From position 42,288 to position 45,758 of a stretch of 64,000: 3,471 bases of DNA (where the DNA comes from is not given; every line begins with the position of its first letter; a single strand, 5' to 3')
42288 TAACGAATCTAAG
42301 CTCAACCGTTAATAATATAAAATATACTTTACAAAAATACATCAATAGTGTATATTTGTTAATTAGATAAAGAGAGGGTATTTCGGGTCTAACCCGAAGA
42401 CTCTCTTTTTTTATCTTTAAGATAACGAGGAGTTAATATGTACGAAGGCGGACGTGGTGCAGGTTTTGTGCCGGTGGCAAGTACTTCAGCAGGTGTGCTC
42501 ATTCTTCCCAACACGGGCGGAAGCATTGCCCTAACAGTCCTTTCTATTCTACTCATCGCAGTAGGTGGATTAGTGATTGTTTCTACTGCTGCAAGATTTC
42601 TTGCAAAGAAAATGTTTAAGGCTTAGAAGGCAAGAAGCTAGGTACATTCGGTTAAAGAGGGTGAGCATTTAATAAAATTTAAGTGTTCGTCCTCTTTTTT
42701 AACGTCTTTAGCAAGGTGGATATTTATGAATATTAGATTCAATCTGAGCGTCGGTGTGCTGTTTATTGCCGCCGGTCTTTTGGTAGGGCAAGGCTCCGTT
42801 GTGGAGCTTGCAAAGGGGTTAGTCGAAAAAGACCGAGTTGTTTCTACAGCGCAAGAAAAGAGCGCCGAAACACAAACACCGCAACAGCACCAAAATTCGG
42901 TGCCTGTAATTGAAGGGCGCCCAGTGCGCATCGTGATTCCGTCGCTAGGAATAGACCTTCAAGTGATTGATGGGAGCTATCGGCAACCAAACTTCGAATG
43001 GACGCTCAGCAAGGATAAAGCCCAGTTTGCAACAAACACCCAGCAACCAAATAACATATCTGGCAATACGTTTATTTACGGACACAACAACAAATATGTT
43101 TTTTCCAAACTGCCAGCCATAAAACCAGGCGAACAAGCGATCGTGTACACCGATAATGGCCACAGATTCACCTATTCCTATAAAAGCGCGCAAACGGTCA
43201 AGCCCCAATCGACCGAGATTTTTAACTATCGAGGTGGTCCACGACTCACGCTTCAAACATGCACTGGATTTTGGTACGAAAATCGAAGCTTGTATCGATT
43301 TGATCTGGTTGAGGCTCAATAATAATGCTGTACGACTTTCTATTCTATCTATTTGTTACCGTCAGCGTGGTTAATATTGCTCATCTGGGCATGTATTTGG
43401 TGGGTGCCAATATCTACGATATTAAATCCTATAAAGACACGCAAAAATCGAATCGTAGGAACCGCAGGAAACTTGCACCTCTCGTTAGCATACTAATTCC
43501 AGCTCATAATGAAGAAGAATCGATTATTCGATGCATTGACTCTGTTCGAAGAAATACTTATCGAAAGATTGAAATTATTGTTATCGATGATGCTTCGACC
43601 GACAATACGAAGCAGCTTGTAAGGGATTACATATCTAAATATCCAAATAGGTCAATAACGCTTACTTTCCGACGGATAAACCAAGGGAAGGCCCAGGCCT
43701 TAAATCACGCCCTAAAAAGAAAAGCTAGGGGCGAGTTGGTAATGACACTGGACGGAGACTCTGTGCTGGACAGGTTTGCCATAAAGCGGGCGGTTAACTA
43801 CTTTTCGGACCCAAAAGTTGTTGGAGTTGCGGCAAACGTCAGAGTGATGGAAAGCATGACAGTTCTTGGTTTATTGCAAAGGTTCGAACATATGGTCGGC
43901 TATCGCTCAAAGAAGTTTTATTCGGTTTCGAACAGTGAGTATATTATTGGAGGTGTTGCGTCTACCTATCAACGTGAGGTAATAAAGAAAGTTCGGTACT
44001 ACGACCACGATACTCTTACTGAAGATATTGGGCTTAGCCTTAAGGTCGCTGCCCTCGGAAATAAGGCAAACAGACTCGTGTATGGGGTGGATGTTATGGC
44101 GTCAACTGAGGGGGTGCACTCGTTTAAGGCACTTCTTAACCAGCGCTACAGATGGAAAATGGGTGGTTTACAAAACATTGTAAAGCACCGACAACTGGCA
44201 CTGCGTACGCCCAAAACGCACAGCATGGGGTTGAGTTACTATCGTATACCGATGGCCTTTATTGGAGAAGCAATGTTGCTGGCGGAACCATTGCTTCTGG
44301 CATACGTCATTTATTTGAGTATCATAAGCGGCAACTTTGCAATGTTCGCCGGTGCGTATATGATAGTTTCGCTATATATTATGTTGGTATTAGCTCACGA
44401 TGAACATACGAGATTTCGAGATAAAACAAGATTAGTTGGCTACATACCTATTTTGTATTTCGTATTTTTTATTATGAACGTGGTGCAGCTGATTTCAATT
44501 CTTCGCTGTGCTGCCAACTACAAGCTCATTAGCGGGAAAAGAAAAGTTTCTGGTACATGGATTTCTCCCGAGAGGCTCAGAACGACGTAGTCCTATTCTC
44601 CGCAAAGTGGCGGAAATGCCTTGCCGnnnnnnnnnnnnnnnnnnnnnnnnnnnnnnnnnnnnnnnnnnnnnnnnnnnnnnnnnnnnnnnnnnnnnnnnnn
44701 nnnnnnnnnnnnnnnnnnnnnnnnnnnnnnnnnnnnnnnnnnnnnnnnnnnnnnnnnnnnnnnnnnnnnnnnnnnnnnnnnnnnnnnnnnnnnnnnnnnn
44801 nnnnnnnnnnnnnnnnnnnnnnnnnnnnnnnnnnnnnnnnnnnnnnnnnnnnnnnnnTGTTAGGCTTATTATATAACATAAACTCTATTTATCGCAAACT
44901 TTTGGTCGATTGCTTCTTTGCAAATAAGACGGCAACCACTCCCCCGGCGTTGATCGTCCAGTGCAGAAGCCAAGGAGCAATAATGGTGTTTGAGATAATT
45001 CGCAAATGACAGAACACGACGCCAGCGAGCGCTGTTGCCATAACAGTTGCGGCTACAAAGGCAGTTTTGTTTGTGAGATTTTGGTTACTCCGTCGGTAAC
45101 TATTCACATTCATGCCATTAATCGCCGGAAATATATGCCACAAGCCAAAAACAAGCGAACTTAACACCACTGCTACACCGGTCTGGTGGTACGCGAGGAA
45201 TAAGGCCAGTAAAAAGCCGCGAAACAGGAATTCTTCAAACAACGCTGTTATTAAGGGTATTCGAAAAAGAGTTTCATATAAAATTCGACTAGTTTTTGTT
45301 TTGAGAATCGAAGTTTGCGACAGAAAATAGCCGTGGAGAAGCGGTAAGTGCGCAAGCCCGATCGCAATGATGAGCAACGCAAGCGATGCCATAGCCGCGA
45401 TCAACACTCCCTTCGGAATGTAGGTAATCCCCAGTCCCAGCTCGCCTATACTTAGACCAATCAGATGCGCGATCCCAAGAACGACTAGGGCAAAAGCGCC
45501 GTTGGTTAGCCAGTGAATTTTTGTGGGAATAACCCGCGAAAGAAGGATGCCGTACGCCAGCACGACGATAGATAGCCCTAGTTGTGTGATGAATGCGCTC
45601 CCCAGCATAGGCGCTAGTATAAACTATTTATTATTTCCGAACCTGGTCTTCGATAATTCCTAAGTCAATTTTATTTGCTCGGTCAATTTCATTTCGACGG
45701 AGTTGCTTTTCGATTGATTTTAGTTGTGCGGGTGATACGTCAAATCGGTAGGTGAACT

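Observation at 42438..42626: Stand-alone 62-aa LPNTG sorting-signal mini-protein directly upstream of a sortase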

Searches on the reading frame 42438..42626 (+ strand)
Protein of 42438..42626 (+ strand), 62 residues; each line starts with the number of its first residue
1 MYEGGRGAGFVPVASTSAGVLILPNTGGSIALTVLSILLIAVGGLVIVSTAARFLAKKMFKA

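Call 3: search_protein_families(library=ncbifam, proteins=[window:42438-42626:+], max_evalue=0.1)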
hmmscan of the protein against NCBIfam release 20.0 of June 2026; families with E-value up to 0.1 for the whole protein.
window:42438-42626:+ (62 aa): 1 family
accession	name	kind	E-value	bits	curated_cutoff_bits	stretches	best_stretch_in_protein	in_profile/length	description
NF038303.1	EPS_HpsB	equivalog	0.01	15.8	150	1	30-59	12-41/211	hormogonium polysaccharide secretion pseudopilin HpsB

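Call 4: search_protein_families(library=pfam, proteins=[window:42438-42626:+], max_evalue=0.1)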
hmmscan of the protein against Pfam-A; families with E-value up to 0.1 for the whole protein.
window:42438-42626:+ (62 aa): 1 family
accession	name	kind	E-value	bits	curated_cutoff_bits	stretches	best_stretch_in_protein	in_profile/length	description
PF00746.26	Gram_pos_anchor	-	0.03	14.7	20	1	23-48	9-36/43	LPXTG cell wall anchor motif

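Call 6: find_encoding_contigs(protein=window:42438-42626:+, flank=6000, max_places=10)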
Protein window:42438-42626:+ (62 aa): no gene with exactly this product is on record in the collection.

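Call 7: find_homologous_proteins(query=window:42438-42626:+, max_evalue=10)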
Query window:42438-42626:+ (62 aa): 1 proteins with E <= 10 among 3 candidates.
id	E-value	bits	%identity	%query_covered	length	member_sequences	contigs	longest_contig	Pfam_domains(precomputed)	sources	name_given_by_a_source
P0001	7.7e-29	115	100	100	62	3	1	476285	-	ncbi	-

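Call 37: search_protein_representatives(protein=window:42438-42626:+)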
Query: 62 residues. Proteins with E-value up to 0.001 (for the whole library): 33; up to 1e-10: 2; up to 1e-30: 0. The best 33 are listed.
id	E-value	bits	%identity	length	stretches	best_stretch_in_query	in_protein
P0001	2.4e-29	115.1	100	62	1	1-62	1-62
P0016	1.0e-10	57.0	56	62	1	4-62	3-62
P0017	2.5e-08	49.5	49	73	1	5-62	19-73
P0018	5.2e-08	48.5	51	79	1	1-61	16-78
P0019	6.9e-08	48.1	58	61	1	1-57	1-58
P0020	4.5e-07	45.6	50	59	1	5-60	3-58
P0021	4.6e-07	45.6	51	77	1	4-62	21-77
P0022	7.0e-07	45.0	47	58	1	5-60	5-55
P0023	1.0e-06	44.5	47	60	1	1-62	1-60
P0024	1.2e-06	44.2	46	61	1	2-61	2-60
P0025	1.9e-06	43.6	49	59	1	16-62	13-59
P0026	2.1e-06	43.5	46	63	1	1-61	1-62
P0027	2.5e-06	43.3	61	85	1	1-61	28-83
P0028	2.6e-06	43.2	43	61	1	12-62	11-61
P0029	2.7e-06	43.2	48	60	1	1-60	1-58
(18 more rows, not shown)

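Call 42: find_homologous_proteins(query=A3, max_evalue=0.001)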
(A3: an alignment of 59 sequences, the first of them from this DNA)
Query A3 (59 sequences) (62 aa, profile of the alignment): 733 proteins with E <= 0.001 among 7471 candidates; the best 120 are listed.
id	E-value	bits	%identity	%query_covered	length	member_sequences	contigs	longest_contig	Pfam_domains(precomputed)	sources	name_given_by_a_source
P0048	4.7e-21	92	55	79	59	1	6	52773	-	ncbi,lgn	-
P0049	5.6e-21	92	55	79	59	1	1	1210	-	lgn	-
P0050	7.0e-21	91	45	79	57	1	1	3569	-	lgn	-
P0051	7.8e-21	91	49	100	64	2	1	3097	-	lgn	-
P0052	8.7e-21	91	50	77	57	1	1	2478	-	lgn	-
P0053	2.9e-20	89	48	100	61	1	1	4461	-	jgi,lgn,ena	-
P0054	3.2e-20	89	46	84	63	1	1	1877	-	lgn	-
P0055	4.1e-20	89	66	100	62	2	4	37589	-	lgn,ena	-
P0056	4.5e-20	89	48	100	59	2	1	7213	-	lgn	-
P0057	5.9e-20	88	45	100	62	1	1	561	-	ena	-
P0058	6.2e-20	88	49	89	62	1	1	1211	-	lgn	-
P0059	6.2e-20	88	38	97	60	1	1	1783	-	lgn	-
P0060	8.4e-20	88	54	66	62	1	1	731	-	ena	-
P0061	9.8e-20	88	44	100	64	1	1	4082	-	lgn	-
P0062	1.1e-19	88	52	77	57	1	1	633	-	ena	-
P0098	1.4e-18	84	42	100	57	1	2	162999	-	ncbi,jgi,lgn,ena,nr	ncbi:MAG TPA: hypothetical protein VK674_04205 [Candidatus Limnocylindria bacterium]|nr:hypothetical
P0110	2.3e-18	83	43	79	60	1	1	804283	-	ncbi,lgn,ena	-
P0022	2.8e-18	83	43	97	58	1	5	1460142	-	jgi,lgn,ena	-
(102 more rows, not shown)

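Call 44: find_encoding_contigs(protein=P0022, flank=8000, max_places=2)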
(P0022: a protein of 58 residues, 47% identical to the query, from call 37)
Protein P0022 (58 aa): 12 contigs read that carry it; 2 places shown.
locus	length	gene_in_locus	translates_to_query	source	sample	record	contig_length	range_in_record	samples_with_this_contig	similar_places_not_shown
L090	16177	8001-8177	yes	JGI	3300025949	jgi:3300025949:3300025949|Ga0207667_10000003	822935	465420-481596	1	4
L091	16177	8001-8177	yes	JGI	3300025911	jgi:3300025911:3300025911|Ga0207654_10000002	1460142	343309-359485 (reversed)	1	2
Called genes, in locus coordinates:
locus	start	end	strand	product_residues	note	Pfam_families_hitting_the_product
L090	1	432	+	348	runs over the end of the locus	PF01565:FAD_binding_4, PF02873:MurB_C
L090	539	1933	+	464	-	-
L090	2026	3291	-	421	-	PF00464:SHMT, PF00155:Aminotran_1_2 (weak)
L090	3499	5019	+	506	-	PF01381:HTH_3, PF13443:HTH_26 (weak), PF13560:HTH_31, PF13744:HTH_37 (weak), PF00275:EPSP_synthase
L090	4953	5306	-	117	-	-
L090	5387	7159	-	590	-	PF01522:Polysacc_deac_1, PF02018:CBM_4_9 (weak)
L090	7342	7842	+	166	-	-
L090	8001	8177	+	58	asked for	-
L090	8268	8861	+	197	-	PF04203:Sortase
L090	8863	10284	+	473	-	PF00535:Glycos_transf_2, PF13641:Glyco_tranf_2_3, PF03142:Chitin_synth_2 (weak), PF13641:Glyco_tranf_2_3, PF00535:Glycos_transf_2, PF13632:Glyco_trans_2_3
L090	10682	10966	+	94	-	PF00702:Hydrolase, PF13419:HAD_2, PF13242:Hydrolase_like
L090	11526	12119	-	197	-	-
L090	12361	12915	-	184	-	-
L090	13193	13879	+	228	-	PF06197:DUF998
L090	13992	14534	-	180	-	-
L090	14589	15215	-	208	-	PF07884:VKOR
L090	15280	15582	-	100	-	PF01272:GreA_GreB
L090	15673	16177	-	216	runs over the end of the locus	PF00027:cNMP_binding, PF13545:HTH_Crp_2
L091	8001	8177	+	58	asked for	-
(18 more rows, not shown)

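Call 45: find_encoding_contigs(protein=P0110, flank=8000, max_places=2)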
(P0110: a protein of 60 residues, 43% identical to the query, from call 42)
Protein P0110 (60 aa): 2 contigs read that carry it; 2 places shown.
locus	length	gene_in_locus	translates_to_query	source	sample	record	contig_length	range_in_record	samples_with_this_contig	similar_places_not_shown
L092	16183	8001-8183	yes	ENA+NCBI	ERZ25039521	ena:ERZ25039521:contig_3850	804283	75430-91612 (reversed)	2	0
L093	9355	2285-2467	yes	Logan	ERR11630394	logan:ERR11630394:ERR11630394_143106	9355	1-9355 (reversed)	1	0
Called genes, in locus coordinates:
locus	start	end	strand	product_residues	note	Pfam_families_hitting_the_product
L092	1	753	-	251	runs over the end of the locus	PF03372:Exo_endo_phos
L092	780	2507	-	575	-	PF00331:Glyco_hydro_10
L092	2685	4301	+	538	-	PF01522:Polysacc_deac_1, PF00404:Dockerin_1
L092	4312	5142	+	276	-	-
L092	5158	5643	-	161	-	PF00293:NUDIX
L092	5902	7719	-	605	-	PF01522:Polysacc_deac_1, PF10096:DUF2334 (weak)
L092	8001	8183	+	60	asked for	-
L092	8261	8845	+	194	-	PF04203:Sortase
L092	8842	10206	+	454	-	PF13506:Glyco_transf_21 (faint), PF13641:Glyco_tranf_2_3 (weak), PF00535:Glycos_transf_2, PF13641:Glyco_tranf_2_3, PF03142:Chitin_synth_2 (weak), PF13632:Glyco_trans_2_3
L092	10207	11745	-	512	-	PF13560:HTH_31, PF13744:HTH_37 (faint), PF01381:HTH_3, PF13443:HTH_26 (weak), PF00275:EPSP_synthase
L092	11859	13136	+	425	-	PF00464:SHMT, PF00155:Aminotran_1_2 (weak)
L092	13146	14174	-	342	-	PF01565:FAD_binding_4, PF02873:MurB_C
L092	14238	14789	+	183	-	PF13560:HTH_31, PF01381:HTH_3 (faint)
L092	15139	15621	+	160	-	PF00186:DHFR_1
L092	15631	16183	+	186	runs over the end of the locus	PF04191:PEMT, PF04140:ICMT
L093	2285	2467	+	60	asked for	-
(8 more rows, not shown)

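Call 46: find_encoding_contigs(protein=P0098, flank=8000, max_places=2)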
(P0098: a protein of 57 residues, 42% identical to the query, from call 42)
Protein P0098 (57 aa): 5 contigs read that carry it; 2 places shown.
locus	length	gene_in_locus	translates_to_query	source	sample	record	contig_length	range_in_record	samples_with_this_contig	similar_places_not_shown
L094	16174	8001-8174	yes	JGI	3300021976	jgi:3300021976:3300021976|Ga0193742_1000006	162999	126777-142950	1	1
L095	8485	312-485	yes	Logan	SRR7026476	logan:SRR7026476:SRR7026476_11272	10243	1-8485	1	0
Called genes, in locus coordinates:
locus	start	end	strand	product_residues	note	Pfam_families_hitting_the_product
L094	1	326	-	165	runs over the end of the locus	-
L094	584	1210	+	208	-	PF04203:Sortase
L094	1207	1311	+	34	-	-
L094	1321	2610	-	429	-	PF13506:Glyco_transf_21, PF13641:Glyco_tranf_2_3, PF00535:Glycos_transf_2, PF03142:Chitin_synth_2 (faint), PF13632:Glyco_trans_2_3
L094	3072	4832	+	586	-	PF00331:Glyco_hydro_10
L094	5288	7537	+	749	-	PF01522:Polysacc_deac_1, PF02018:CBM_4_9 (weak)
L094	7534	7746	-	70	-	-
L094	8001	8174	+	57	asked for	-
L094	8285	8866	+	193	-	PF04203:Sortase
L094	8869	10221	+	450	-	PF00535:Glycos_transf_2, PF10111:Glyco_tranf_2_2 (faint), PF13641:Glyco_tranf_2_3 (weak), PF01644:Chitin_synth_1 (faint), PF13506:Glyco_transf_21 (weak), PF13641:Glyco_tranf_2_3, PF13632:Glyco_trans_2_3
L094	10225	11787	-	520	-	PF01381:HTH_3, PF13443:HTH_26 (weak), PF13560:HTH_31, PF00275:EPSP_synthase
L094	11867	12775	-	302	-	-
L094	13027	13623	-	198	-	-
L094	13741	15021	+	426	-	PF00464:SHMT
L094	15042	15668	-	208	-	-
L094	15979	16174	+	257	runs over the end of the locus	PF00561:Abhydrolase_1, PF12146:Hydrolase_4 (weak), PF12697:Abhydrolase_6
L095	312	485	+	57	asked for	-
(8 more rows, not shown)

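Call 56: search_protein_families(library=pfam, proteins=[L090:7342-7842:+], max_evalue=0.1)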
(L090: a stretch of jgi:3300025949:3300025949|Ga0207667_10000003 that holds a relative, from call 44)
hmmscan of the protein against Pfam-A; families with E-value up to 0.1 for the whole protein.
L090:7342-7842:+ (166 aa): 0 families

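Call 77: predict_structure(alignment_id=A5)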
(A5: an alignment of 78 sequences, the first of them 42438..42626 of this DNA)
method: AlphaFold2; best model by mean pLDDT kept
length: 62 residues; sequences in the alignment: 78
mean_pLDDT: 76.4   pTM: 0.49
mean pLDDT of the five models: 76.4, 76.1, 73.9, 73.5, 68.4
residues with pLDDT >= 90: 8; 70-90: 36; 50-70: 16; < 50: 2
segments of 3 or more residues with pLDDT < 50: none
pLDDT, mean of each block of 10 residues (from residue 1): 52 68 76 88 90 88 63
secondary structure, 60 per line:
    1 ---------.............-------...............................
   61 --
elements in order: H10-22 H30-60

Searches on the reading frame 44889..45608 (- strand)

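Call 3: search_protein_families(library=ncbifam, proteins=[window:44889-45608:-], max_evalue=0.1)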
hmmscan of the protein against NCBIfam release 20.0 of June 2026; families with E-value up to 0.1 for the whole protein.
window:44889-45608:- (239 aa): 8 families
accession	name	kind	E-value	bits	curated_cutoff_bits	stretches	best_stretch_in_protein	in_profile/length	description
NF050068.1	Rv0804_CPBP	equivalog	6.6e-12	45.4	200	1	10-229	4-195/197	Rv0804 family intramembrane glutamic endopeptidase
NF041647.1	ABC_perm_CPBP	equivalog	2.3e-07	29.9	435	1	13-160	434-592/636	ABC transporter permease subunit/CPBP intramembrane protease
NF040589.1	CPBP_Synerg_MrtS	equivalog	1.2e-06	28.8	130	1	78-165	42-127/170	Synerg-CTERM system glutamic-type intramembrane protease MrtS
NF040590.1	CPBP_Pyro_MrtA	exception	0.0011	19.3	200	0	32-159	25-147/194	CPBP family archaeomyxosortase MrtA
NF041656.1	CPBP_MmRce1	equivalog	0.0011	18.6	425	1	89-221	104-232/271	MmRce1 family CPBP family CAAX prenyl protease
NF040914.1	Mrt_core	domain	0.0021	18.1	100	0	119-164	9-64/108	myxosortase family intramembrane protease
NF052640.1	CPBP_M949_0222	equivalog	0.0047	16.8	220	1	75-134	20-80/213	M949_0222 family glutamic-type intramembrane endopeptidase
NF033192.3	CPBP_JDVT_MrtJ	equivalog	0.023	15.3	75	1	118-160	5-54/98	JDVT-CTERM system glutamic-type intramembrane protease MrtJ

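Call 4: search_protein_families(library=pfam, proteins=[window:44889-45608:-], max_evalue=0.1)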
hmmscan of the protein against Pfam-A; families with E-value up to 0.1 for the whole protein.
window:44889-45608:- (239 aa): 1 family
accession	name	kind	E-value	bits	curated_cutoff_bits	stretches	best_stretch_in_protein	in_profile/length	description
PF02517.21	Rce1-like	-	1.8e-16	60.6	22.4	1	114-221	8-92/93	Type II CAAX prenyl endopeptidase Rce1-like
